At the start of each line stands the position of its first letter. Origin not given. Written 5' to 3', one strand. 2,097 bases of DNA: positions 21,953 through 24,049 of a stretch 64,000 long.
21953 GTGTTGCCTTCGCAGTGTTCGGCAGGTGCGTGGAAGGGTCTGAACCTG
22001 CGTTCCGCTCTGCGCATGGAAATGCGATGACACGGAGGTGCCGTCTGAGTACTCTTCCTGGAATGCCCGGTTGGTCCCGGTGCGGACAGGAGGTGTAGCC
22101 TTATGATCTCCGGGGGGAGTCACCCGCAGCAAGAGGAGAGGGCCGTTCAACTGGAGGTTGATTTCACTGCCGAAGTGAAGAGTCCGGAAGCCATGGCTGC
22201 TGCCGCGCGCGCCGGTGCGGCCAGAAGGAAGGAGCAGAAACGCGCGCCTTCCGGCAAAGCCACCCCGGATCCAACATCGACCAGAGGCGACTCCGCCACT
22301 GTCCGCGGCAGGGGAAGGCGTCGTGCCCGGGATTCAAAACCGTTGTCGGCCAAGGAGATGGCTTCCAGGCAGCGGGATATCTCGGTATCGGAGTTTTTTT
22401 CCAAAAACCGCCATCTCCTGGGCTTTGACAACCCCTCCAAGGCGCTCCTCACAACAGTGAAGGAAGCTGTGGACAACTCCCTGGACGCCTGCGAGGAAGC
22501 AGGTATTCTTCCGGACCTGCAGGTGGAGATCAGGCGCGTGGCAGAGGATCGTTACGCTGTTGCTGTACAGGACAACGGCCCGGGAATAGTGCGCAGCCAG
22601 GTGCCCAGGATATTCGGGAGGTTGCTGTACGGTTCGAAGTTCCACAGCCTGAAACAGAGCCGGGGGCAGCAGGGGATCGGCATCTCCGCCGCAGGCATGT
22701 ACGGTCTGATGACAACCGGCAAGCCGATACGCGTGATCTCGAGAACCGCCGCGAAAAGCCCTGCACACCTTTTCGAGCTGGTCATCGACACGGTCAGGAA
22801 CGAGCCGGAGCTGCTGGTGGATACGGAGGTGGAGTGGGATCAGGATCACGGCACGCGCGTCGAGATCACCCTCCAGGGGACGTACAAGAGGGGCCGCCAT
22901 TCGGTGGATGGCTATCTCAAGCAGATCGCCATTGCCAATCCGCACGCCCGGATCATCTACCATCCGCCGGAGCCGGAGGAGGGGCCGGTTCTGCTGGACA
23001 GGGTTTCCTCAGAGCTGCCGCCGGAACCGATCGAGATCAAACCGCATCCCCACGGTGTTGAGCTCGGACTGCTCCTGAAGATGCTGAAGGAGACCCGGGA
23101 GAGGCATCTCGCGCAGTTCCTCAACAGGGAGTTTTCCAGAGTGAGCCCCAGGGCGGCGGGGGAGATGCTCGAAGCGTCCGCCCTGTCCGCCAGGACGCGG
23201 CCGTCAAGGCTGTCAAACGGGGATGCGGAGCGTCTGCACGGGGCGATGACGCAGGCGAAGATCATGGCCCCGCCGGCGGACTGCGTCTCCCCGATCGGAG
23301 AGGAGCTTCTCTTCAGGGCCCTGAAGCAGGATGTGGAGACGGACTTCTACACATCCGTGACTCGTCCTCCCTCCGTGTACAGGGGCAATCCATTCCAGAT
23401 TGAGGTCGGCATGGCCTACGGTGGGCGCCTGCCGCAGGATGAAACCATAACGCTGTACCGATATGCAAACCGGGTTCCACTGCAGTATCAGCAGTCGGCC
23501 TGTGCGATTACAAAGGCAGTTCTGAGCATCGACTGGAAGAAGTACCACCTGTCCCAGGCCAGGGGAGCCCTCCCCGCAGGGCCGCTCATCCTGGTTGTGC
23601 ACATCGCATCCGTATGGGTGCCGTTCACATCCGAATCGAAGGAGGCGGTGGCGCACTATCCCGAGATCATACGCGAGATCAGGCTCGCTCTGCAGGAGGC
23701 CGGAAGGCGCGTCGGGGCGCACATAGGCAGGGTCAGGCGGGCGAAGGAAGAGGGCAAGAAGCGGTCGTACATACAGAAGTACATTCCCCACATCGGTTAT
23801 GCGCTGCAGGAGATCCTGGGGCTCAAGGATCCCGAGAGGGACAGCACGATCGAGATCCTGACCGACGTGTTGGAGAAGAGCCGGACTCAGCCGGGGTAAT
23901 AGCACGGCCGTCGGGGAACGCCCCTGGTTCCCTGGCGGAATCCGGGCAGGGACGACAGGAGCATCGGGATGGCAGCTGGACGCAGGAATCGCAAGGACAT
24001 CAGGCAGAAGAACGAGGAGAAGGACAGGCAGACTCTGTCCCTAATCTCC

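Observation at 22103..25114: Archaeal-type DNA topoisomerase VI (Top6B-Top6A) operon in a bacterium, with a basic N-terminal extension on subunit B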

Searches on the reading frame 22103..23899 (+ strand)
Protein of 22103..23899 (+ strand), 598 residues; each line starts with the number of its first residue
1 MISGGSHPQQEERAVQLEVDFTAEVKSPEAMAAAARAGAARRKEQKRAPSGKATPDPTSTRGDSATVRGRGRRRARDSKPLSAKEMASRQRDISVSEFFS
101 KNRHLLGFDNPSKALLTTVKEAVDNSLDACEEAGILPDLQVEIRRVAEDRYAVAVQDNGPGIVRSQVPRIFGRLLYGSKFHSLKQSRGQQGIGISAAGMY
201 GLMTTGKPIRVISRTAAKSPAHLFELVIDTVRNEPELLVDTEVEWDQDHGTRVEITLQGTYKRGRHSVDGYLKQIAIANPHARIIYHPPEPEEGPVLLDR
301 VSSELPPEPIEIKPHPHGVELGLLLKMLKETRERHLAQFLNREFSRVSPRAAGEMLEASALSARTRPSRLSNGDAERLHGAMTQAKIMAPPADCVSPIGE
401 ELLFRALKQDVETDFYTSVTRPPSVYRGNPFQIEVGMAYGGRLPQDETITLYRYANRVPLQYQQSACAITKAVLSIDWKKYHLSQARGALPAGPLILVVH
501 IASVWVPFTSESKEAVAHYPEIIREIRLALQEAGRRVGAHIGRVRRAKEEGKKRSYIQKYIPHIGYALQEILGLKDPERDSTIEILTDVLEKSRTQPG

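Call 3: search_protein_families(library=pfam, proteins=[window:22103-23899:+], max_evalue=0.01)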
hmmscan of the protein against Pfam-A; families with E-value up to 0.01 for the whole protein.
window:22103-23899:+ (598 aa): 3 families
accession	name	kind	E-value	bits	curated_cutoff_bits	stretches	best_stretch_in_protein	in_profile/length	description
PF09239.17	Topo-VIb_trans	-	1e-59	201.3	24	1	390-552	1-158/159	Topoisomerase VI B subunit, transducer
PF02518.31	HATPase_c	-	1.8e-10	41.7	26.4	1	113-257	4-107/111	Histidine kinase-, DNA gyrase B-, and HSP90-like ATPase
PF13589.12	HATPase_c_3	-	6.2e-07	29.9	25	1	118-220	6-99/137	Histidine kinase-, DNA gyrase B-, and HSP90-like ATPase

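Call 4: search_protein_families(library=ncbifam, proteins=[window:22103-23899:+], max_evalue=0.01)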
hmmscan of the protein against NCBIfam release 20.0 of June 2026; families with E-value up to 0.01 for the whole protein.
window:22103-23899:+ (598 aa): 7 families
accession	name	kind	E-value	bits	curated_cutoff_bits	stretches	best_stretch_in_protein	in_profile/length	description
NF003218.0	PRK04184.1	equivalog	4.4e-208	692.2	274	1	83-588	5-508/539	DNA topoisomerase VI subunit B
NF011439.0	PRK14868.1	equivalog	6.2e-167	557.1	1310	2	83-357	15-284/795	DNA topoisomerase VI subunit B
TIGR01052.1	top6b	equivalog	2.3e-165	550.7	380.7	1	90-572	4-485/488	DNA topoisomerase VI subunit B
NF011438.0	PRK14867.1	equivalog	5.4e-108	362.2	1143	2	87-352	9-270/659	DNA topoisomerase VI subunit B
NF046044.1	PnpS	equivalog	0.0069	15.4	400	1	139-182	307-349/390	two-component system histidine kinase PnpS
TIGR02966.1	phoR_proteo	equivalog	0.0069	15.4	334.2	1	138-176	250-287/333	phosphate regulon sensor histidine kinase PhoR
NF008298.1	PRK11086.1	subfamily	0.0098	14.4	520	0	113-173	422-480/529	DcuS/MalK family sensor histidine kinase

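Call 5: search_solved_structures(query=window:22103-23899:+, show_alignments=1)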
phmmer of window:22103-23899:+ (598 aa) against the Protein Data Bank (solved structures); distinct sequences matched with E-value up to 0.001: 5.
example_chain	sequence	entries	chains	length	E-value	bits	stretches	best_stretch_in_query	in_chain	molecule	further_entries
2q2e_B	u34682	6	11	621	3.2e-159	534.6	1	83-578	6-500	Type 2 DNA topoisomerase 6 subunit B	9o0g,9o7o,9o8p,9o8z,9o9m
2zbk_B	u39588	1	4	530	8.4e-90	305.5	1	91-574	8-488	Type 2 DNA topoisomerase 6 subunit B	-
1mx0_A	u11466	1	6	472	4.6e-87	296.4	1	90-554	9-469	Type II DNA topoisomerase VI subunit B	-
1mu5_A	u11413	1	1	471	6.8e-87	295.8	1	91-554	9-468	Type II DNA topoisomerase VI Subunit B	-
1z59_A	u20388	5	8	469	8.3e-87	295.6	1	91-554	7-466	Type II DNA topoisomerase VI subunit B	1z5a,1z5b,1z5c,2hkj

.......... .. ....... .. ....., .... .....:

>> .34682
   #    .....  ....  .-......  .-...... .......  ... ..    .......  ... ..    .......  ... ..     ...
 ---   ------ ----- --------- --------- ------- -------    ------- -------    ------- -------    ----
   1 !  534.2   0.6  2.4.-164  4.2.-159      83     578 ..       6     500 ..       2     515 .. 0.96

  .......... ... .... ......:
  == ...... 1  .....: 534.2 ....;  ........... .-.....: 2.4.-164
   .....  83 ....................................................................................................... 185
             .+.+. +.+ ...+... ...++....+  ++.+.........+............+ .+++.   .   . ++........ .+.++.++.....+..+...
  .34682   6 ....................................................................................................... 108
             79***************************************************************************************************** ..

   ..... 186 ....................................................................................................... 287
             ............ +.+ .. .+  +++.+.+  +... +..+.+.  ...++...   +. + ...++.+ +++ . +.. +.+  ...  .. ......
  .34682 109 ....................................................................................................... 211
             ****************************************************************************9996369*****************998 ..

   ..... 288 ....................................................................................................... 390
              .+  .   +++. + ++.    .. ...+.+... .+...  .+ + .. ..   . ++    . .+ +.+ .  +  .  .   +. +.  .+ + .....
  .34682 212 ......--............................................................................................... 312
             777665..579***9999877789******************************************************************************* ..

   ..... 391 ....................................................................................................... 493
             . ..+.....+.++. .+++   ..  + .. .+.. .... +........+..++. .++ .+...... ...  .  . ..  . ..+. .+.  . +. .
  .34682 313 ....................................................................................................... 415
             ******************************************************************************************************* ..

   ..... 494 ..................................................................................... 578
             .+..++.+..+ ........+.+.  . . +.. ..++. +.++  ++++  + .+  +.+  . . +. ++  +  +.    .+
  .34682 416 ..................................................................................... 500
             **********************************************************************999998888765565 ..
